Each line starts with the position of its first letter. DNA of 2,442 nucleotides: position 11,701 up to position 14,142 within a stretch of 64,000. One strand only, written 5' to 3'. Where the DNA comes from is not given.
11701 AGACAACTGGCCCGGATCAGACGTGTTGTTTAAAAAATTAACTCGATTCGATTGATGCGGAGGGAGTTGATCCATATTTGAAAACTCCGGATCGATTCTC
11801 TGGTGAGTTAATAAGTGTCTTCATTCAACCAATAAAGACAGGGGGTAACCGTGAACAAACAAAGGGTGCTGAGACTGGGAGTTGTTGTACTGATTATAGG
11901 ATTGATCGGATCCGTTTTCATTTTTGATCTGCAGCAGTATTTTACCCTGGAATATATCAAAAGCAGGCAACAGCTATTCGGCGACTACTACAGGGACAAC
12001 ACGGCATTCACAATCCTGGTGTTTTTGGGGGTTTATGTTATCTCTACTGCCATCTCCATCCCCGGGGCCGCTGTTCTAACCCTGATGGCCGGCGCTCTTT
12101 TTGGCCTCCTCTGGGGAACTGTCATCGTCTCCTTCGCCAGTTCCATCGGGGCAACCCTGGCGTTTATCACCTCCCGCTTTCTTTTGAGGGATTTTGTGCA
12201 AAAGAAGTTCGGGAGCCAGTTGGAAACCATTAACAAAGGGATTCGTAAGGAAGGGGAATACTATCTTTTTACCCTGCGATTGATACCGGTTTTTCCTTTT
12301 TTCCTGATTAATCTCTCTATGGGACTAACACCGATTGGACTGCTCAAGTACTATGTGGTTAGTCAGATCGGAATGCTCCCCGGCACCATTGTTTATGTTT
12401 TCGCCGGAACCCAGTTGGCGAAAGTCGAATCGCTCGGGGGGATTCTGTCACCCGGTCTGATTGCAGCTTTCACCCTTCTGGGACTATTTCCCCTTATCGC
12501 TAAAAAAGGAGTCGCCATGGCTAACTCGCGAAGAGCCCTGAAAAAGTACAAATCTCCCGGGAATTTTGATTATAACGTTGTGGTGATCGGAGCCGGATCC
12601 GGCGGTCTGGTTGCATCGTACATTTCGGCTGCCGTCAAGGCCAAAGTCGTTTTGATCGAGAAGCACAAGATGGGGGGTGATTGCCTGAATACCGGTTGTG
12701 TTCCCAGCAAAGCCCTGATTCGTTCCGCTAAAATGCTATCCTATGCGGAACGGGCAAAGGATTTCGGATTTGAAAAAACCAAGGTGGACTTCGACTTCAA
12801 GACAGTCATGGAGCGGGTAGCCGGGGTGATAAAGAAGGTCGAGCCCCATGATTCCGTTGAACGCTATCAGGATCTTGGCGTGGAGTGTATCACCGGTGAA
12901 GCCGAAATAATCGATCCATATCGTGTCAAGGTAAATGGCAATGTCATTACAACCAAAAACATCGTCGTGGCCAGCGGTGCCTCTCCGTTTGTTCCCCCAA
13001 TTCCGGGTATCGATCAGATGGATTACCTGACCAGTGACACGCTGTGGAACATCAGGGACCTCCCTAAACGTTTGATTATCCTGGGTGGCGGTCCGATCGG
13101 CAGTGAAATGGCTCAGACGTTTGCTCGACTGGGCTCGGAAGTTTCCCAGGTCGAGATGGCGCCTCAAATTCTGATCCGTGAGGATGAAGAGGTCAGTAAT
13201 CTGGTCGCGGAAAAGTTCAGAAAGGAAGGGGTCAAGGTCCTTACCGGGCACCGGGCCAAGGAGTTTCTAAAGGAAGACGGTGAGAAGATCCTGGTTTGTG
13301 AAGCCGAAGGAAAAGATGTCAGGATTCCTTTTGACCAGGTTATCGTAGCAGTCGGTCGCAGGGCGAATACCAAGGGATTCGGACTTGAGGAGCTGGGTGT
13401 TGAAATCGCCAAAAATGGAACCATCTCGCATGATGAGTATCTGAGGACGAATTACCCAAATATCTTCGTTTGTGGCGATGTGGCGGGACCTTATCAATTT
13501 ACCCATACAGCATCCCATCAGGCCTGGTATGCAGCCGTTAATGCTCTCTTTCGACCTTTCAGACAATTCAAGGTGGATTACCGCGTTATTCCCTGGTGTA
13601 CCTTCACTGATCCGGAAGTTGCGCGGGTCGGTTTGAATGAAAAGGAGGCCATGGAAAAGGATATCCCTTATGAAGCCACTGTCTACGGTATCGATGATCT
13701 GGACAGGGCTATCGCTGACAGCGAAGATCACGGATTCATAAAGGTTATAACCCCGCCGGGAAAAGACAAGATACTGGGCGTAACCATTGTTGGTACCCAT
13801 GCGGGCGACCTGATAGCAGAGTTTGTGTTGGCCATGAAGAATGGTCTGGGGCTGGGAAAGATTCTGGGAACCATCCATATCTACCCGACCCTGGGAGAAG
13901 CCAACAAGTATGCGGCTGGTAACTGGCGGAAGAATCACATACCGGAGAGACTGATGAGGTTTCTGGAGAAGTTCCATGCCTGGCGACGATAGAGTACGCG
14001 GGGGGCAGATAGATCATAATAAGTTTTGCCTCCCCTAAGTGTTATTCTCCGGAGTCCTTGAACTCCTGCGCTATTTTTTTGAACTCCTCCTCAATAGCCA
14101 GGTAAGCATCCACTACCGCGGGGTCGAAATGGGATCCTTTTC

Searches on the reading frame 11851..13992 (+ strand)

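Call 39: search_protein_families(library=pfam, proteins=[window:11851-13992:+])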
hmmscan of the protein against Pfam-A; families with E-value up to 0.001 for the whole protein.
window:11851-13992:+ (713 aa): 13 families
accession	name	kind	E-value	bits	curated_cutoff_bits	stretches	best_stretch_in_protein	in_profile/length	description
PF07992.20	Pyr_redox_2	-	2.1e-67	228.1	26.1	1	241-558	1-291/291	Pyridine nucleotide-disulphide oxidoreductase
PF02852.28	Pyr_redox_dim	-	1.8e-29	102.6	25.3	1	580-688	1-109/110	Pyridine nucleotide-disulphide oxidoreductase, dimerisation domain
PF09335.16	VTT_dom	-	4e-21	76.2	33.9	1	74-187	4-122/123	VTT domain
PF00070.33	Pyr_redox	-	2.5e-19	70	22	1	407-478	1-72/82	Pyridine nucleotide-disulphide oxidoreductase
PF13738.12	Pyr_redox_3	-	4.1e-13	49.7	30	1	244-542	1-305/305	Pyridine nucleotide-disulphide oxidoreductase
PF01134.28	GIDA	-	1.7e-07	31.1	22.1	1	242-293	1-50/391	Glucose inhibited division protein A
PF03486.20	HI0933_like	-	4.1e-07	30.1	50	0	242-276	2-36/244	HI0933-like protein Rossmann domain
PF01266.30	DAO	-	5.3e-07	29.9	27.9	0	243-275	2-35/353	FAD dependent oxidoreductase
PF01262.27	AlaDh_PNT_C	-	1.2e-05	25.2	23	0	405-443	28-66/214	Alanine dehydrogenase/PNT, C-terminal domain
PF13450.12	NAD_binding_8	-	3e-05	24.7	21.9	0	245-278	1-35/68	NAD(P)-binding Rossmann-like domain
PF02737.24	3HCDH_N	-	0.00012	22.5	22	0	410-462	4-56/180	3-hydroxyacyl-CoA dehydrogenase, NAD binding domain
PF01946.23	Thi4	-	0.00019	21.2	26.2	1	241-291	18-70/235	Thi4 family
PF00890.30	FAD_binding_2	-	0.0003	20.5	20.4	0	243-273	2-32/414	FAD binding domain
